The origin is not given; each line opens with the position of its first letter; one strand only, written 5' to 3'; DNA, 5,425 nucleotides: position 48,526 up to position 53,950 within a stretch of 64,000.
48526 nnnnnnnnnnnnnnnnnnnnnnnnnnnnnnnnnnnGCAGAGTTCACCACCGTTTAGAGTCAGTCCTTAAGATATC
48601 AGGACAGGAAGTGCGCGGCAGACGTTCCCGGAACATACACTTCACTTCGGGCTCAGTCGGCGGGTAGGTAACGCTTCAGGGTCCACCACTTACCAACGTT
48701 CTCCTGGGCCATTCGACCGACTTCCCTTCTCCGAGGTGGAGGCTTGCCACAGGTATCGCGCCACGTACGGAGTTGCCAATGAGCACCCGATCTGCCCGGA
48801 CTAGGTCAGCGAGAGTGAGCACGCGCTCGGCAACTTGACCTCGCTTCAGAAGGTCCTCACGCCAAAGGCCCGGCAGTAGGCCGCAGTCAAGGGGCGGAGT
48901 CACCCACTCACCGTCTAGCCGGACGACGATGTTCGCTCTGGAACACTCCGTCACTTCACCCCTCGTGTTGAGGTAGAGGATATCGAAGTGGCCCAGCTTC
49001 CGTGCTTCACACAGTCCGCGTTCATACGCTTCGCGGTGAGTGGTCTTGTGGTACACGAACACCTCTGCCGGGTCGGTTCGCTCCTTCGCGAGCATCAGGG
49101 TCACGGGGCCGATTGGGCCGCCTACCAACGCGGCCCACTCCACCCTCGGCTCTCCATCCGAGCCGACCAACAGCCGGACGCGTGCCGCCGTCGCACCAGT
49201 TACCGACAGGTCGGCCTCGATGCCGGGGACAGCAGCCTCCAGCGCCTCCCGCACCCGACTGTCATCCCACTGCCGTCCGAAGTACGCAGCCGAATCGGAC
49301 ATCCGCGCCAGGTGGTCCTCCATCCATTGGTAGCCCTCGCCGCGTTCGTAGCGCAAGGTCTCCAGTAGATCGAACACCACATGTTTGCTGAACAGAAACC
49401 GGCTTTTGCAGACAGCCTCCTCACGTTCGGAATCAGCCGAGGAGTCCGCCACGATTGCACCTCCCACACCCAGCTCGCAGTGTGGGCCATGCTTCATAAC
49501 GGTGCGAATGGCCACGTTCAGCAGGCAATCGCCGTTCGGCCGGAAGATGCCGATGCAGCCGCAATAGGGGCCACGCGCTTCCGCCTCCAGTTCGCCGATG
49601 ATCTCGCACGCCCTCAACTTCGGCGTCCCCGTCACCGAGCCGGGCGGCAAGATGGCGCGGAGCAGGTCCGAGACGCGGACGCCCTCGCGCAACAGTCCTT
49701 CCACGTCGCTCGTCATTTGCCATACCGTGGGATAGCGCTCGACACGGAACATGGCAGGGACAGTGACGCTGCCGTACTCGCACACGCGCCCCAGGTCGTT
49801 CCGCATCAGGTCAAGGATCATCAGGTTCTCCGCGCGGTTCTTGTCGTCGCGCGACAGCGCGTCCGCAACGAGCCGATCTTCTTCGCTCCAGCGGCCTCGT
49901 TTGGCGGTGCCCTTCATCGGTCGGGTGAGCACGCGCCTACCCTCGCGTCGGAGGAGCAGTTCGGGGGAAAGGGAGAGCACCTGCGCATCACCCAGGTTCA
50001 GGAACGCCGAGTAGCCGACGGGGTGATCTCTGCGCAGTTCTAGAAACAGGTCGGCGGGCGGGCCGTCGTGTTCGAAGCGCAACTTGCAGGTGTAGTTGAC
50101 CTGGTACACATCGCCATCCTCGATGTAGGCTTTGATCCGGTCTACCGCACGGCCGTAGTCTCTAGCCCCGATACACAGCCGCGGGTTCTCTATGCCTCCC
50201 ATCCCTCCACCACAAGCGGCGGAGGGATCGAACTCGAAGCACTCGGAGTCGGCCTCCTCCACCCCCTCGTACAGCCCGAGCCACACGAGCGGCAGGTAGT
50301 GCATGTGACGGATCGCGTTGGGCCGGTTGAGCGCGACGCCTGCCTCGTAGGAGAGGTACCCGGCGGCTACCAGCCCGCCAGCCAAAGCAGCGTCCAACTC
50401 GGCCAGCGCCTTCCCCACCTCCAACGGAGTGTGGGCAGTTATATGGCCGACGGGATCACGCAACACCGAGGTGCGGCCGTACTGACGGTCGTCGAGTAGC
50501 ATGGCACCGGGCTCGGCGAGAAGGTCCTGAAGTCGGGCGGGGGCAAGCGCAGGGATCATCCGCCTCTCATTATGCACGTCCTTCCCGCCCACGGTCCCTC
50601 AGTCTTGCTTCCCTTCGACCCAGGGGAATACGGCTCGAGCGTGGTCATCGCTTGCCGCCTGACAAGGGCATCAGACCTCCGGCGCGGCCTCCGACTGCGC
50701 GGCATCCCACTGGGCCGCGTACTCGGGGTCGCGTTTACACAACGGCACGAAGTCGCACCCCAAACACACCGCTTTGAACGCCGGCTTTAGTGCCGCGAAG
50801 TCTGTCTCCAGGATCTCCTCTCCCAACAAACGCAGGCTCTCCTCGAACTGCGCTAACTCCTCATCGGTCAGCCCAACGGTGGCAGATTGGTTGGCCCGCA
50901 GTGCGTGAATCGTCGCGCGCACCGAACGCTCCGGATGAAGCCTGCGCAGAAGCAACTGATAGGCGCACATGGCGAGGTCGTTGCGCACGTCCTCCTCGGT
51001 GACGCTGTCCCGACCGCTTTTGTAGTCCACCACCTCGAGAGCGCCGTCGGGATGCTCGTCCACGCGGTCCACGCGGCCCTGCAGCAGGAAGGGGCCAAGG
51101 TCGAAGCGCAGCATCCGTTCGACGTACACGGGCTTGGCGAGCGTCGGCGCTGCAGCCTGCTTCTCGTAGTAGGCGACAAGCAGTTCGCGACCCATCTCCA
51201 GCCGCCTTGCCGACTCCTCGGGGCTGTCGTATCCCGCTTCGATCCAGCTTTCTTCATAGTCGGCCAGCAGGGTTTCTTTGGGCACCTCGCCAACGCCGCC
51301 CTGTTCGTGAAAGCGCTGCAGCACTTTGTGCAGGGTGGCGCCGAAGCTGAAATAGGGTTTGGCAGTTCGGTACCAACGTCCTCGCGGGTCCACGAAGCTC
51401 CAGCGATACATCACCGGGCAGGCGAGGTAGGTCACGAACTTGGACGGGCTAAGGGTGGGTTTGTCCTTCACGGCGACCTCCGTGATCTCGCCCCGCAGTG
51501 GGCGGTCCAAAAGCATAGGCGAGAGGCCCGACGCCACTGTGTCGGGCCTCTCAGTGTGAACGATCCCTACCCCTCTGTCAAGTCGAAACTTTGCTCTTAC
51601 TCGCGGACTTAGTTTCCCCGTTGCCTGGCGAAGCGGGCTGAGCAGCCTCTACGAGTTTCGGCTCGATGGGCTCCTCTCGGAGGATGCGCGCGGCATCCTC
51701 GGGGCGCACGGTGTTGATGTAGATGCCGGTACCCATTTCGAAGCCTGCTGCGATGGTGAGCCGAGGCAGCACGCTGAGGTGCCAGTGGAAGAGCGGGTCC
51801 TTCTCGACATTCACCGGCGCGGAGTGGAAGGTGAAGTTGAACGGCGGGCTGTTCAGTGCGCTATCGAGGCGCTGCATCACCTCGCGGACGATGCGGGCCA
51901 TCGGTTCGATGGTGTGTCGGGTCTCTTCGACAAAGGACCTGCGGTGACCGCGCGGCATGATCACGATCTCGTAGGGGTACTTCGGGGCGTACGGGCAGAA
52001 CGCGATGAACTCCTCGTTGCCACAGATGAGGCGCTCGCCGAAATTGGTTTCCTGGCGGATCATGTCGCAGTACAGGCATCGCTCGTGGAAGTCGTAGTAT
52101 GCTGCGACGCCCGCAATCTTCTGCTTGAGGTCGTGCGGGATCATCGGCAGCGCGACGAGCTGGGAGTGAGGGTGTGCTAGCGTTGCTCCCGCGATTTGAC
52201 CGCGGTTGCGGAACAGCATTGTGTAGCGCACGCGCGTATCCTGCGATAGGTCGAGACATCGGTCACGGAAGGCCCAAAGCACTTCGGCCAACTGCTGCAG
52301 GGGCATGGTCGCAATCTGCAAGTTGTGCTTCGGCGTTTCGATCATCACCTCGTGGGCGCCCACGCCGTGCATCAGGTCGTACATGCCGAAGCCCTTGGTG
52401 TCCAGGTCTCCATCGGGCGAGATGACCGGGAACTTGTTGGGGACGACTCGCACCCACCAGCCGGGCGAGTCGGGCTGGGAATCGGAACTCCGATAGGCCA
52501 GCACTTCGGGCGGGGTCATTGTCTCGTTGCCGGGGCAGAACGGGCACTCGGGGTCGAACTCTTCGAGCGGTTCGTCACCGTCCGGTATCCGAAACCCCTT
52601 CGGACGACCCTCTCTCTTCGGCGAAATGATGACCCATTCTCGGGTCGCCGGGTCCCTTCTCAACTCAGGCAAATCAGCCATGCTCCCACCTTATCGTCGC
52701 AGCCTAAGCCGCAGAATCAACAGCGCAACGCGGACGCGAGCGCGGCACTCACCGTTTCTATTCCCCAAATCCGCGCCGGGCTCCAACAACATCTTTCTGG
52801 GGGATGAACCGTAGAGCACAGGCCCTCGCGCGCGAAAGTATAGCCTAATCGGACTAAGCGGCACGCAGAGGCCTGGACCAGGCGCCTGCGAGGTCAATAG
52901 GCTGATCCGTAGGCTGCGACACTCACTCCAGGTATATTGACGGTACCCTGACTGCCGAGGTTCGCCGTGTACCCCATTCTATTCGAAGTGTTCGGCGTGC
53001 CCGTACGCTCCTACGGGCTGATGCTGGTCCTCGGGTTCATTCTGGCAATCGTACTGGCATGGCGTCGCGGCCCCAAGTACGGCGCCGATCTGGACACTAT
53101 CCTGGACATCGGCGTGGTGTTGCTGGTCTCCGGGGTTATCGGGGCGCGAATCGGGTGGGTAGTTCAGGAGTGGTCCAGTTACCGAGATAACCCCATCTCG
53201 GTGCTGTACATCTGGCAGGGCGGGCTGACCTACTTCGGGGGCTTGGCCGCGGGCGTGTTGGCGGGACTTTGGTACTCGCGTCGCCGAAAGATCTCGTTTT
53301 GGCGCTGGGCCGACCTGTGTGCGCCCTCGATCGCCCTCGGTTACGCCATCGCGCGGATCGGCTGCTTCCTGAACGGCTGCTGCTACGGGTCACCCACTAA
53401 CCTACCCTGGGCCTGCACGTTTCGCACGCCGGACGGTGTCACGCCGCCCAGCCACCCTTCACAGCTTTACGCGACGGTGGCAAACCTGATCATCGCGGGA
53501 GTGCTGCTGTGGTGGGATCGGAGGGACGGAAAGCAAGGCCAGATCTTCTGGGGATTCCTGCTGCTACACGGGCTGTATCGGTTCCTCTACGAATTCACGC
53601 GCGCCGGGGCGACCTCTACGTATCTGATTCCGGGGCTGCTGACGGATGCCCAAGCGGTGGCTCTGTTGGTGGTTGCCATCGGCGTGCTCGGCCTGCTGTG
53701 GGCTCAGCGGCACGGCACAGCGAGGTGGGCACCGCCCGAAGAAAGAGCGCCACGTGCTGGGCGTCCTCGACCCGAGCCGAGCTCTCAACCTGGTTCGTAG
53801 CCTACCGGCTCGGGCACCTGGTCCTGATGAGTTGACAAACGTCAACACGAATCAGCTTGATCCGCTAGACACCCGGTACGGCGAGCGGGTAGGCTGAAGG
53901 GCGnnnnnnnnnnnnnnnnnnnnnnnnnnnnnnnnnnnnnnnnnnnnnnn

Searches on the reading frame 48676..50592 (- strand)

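Call 11: search_protein_families(library=pfam, proteins=[window:48676-50592:-], max_evalue=0.001)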
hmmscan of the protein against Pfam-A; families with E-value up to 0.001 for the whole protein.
window:48676-50592:- (638 aa): 2 families
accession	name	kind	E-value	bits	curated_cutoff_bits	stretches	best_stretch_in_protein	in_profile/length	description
PF00425.24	Chorismate_bind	-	6.3e-81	272.1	27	1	144-395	3-256/257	chorismate binding enzyme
PF01063.24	Aminotran_4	-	6.8e-37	127.9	28.5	1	409-617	2-222/223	Amino-transferase class IV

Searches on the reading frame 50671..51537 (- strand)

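Call 11: search_protein_families(library=pfam, proteins=[window:50671-51537:-], max_evalue=0.001)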
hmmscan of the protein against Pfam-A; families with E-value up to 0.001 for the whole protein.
window:50671-51537:- (288 aa): 2 families
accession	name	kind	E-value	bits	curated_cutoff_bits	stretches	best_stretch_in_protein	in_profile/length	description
PF12705.13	PDDEXK_1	-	9.8e-35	121.1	22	1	28-268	1-247/247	PD-(D/E)XK nuclease superfamily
PF01930.23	Cas_Cas4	-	1.5e-05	25.6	22.7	1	105-268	23-159/160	Domain of unknown function DUF83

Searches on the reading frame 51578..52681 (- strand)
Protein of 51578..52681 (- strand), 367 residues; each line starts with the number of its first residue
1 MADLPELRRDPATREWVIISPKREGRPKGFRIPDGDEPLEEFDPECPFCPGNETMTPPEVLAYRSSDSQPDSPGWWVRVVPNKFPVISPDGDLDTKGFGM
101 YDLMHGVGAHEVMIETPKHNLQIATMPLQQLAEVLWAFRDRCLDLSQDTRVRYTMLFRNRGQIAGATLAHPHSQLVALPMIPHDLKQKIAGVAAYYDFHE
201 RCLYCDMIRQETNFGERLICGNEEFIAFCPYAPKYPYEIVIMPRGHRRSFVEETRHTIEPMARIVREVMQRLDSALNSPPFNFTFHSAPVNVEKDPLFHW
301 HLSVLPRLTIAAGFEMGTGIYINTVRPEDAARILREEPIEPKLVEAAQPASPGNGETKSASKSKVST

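Call 11: search_protein_families(library=pfam, proteins=[window:51578-52681:-], max_evalue=0.001)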
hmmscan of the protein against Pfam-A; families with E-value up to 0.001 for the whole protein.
window:51578-52681:- (367 aa): 4 families
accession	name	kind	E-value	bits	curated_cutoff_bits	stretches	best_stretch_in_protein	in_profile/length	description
PF16268.10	DUF4921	-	7.2e-17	61.9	28.5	1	147-330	217-389/425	Domain of unknown function (DUF4921)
PF01087.27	GalP_UDP_transf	-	2.9e-16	60.9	22.1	1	5-182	12-184/184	Galactose-1-phosphate uridyl transferase, N-terminal domain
PF02744.22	GalP_UDP_tr_C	-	1.1e-12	48.4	29.2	1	194-304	7-119/165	Galactose-1-phosphate uridyl transferase, C-terminal domain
PF16285.10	DUF4931_N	-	2.4e-06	28.1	24.1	1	111-178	54-121/124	Domain of unknown function (DUF4931) N-terminal domain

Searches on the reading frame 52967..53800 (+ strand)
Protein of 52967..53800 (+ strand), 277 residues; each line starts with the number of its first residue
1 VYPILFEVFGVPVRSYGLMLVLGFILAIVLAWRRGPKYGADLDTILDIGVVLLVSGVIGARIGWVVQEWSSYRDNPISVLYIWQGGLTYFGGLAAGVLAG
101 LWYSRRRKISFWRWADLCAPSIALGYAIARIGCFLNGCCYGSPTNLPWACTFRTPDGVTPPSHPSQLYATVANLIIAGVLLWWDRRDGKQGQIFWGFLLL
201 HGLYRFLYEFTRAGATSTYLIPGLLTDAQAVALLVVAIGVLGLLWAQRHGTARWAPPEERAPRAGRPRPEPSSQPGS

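Call 11: search_protein_families(library=pfam, proteins=[window:52967-53800:+], max_evalue=0.001)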
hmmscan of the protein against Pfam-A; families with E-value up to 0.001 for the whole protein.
window:52967-53800:+ (277 aa): 1 family
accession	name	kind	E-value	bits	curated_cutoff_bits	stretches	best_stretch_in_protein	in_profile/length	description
PF01790.23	LGT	-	1.1e-64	218.5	24.9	1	3-245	1-240/240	Prolipoprotein diacylglyceryl transferase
